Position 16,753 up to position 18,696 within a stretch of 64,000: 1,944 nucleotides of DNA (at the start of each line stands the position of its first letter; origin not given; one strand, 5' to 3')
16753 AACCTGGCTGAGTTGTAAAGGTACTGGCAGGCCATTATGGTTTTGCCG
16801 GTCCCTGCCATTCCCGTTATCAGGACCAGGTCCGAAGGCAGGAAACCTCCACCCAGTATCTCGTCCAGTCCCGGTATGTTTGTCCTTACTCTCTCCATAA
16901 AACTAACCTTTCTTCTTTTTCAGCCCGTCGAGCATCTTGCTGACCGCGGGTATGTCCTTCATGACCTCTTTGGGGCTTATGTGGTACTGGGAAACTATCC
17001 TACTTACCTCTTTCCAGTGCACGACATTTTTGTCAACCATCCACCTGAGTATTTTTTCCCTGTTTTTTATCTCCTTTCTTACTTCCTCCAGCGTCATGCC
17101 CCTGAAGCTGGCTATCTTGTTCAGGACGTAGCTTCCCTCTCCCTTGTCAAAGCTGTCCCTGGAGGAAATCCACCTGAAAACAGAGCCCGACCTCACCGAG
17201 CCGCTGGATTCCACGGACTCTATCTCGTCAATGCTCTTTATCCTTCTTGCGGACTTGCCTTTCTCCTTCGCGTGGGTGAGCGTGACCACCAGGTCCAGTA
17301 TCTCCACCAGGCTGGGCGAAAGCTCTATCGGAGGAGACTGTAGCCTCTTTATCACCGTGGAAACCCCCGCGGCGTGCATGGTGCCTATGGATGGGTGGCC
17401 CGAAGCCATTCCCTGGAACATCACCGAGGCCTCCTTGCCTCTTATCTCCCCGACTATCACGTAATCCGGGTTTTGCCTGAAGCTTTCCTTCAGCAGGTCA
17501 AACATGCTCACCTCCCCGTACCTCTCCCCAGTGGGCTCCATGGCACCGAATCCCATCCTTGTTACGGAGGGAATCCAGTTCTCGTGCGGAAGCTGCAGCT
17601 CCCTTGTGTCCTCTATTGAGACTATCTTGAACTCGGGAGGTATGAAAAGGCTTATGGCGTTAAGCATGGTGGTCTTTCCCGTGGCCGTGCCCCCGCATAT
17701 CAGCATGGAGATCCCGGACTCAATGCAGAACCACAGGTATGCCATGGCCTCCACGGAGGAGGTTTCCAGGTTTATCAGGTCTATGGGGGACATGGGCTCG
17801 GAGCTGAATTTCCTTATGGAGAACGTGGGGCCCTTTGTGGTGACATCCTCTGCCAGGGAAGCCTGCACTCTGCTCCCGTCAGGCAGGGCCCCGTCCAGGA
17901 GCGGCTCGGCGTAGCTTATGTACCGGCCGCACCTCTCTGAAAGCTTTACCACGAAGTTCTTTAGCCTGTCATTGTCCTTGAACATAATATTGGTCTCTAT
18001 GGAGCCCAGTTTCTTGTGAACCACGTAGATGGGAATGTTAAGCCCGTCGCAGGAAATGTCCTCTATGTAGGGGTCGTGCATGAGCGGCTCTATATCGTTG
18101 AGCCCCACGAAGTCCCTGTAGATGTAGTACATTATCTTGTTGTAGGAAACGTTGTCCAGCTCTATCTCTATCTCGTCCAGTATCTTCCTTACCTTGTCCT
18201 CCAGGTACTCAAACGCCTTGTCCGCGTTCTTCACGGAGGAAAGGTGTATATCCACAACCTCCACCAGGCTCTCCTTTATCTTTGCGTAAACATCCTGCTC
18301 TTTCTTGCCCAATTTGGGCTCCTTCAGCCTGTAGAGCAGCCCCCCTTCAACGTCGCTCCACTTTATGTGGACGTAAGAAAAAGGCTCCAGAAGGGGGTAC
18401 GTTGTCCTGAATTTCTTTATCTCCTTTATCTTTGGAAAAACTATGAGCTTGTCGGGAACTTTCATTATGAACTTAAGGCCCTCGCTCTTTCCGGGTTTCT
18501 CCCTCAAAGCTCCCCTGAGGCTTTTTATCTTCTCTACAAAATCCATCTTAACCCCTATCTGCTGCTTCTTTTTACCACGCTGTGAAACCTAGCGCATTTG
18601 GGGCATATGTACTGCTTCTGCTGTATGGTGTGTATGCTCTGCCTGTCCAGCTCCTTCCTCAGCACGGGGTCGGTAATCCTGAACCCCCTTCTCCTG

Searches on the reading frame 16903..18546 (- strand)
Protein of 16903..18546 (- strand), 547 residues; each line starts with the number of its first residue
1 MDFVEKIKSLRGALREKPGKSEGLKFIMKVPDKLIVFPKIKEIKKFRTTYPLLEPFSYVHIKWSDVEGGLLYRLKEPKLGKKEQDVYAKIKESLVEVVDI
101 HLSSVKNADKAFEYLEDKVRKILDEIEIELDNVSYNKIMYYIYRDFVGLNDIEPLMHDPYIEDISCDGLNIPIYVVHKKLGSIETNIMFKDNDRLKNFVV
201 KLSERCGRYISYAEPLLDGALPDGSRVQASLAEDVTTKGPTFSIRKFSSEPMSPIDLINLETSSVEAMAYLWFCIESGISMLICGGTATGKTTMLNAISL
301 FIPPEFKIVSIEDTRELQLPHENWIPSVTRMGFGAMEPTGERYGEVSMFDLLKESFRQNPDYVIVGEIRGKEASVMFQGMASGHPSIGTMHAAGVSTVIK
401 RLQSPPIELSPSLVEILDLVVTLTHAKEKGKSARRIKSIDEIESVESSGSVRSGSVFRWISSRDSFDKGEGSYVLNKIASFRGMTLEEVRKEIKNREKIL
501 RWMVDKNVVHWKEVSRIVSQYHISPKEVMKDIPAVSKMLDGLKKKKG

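Call 35: search_protein_families(library=pfam, proteins=[window:16903-18546:-], max_evalue=0.001)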
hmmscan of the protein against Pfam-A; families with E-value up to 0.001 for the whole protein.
window:16903-18546:- (547 aa): 2 families
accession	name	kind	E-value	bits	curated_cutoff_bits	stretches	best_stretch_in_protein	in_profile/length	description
PF00437.27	T2SSE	-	3.4e-31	108.6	24.9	1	184-429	35-287/370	Type II/IV secretion system protein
PF23989.1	PilB3_C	-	7e-07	29.7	27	1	464-540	3-78/83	PilB3-like, C-terminal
